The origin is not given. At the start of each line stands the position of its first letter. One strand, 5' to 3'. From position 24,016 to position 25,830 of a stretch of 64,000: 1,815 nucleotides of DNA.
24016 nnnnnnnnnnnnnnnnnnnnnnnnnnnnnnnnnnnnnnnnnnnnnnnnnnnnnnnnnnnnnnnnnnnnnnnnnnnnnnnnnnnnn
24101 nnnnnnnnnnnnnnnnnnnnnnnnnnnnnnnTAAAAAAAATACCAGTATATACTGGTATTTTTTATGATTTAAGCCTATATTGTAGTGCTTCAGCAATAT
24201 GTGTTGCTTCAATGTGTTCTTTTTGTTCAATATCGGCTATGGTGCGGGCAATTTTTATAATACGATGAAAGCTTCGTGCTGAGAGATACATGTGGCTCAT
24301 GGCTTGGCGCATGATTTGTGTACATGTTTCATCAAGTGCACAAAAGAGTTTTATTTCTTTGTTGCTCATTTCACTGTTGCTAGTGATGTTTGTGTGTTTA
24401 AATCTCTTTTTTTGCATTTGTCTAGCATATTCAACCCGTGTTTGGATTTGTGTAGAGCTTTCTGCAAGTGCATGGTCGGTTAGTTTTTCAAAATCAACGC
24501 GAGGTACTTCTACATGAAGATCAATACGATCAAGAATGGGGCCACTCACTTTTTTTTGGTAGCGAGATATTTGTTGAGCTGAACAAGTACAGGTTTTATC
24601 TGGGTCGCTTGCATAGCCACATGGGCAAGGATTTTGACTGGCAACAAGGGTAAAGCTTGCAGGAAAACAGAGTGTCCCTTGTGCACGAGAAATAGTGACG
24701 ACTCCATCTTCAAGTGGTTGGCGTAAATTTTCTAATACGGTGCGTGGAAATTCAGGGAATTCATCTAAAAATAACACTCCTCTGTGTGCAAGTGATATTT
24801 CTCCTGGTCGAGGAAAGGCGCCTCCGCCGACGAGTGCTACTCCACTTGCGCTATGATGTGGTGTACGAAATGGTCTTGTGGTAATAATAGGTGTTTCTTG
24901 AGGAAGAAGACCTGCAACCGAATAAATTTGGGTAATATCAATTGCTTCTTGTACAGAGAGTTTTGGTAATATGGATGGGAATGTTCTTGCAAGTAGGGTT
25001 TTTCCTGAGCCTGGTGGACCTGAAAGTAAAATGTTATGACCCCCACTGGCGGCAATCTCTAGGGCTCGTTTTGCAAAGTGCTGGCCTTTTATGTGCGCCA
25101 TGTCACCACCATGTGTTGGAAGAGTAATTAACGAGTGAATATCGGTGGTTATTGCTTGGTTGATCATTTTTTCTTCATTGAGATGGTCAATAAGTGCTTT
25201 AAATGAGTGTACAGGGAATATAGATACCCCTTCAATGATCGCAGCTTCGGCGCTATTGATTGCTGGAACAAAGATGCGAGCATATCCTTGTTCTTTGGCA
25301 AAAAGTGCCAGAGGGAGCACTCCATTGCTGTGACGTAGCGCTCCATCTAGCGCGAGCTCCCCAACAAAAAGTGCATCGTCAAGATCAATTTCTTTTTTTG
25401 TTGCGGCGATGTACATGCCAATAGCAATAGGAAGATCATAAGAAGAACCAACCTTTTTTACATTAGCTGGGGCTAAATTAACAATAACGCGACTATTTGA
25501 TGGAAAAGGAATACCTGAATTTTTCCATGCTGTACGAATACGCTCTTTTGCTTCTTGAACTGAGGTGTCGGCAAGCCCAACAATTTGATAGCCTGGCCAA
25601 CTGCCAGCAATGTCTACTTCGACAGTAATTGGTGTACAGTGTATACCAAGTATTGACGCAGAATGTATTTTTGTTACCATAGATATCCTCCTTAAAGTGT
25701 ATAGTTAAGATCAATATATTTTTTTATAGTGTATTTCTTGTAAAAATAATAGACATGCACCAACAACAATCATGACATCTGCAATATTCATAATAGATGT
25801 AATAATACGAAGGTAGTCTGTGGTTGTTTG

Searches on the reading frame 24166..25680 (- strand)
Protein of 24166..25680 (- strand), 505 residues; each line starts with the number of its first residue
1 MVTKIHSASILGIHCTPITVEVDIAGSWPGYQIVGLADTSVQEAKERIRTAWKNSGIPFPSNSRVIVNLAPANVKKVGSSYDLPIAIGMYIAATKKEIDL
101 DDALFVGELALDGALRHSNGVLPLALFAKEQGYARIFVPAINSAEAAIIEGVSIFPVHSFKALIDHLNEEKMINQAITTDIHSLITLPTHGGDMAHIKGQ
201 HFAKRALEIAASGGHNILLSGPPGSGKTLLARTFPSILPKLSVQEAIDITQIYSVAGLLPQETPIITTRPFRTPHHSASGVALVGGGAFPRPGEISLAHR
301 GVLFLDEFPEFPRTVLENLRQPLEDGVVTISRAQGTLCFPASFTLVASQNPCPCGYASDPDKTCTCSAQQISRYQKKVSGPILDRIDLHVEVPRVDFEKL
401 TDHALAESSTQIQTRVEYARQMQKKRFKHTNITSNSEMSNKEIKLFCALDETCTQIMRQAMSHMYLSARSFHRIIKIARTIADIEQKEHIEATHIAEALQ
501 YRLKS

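Call 86: search_protein_families(library=pfam, proteins=[window:24166-25680:-], max_evalue=0.001)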
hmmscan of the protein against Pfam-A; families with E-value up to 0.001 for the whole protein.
window:24166-25680:- (505 aa): 9 families
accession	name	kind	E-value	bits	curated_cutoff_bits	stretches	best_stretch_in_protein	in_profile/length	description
PF01078.27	Mg_chelatase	-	1.2e-92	309.5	20.3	1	193-399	1-206/207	Magnesium chelatase, subunit ChlI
PF13541.12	ChlI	-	1.8e-39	134.8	27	1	20-142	1-121/121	Subunit ChlI of Mg-chelatase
PF13335.12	Mg_chelatase_C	-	3.7e-31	108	26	1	407-502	2-94/94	Magnesium chelatase, subunit ChlI C-terminal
PF07728.20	AAA_5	-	4.5e-08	33.6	22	1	216-353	1-125/139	AAA domain (dynein-related subfamily)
PF00493.29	MCM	-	6.9e-07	29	23.3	1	292-408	114-219/224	MCM P-loop domain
PF00158.32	Sigma54_activat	-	5.4e-06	26.6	20.2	0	290-328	84-122/168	Sigma-54 interaction domain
PF13191.12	AAA_16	-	4.5e-05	24.4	32.6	1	205-239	14-49/167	AAA ATPase domain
PF05496.18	RuvB_N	-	0.00032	20.9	27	0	216-233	35-52/159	Holliday junction DNA helicase RuvB P-loop domain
PF13401.12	AAA_22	-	0.00083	20.1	27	0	215-272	6-64/130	AAA domain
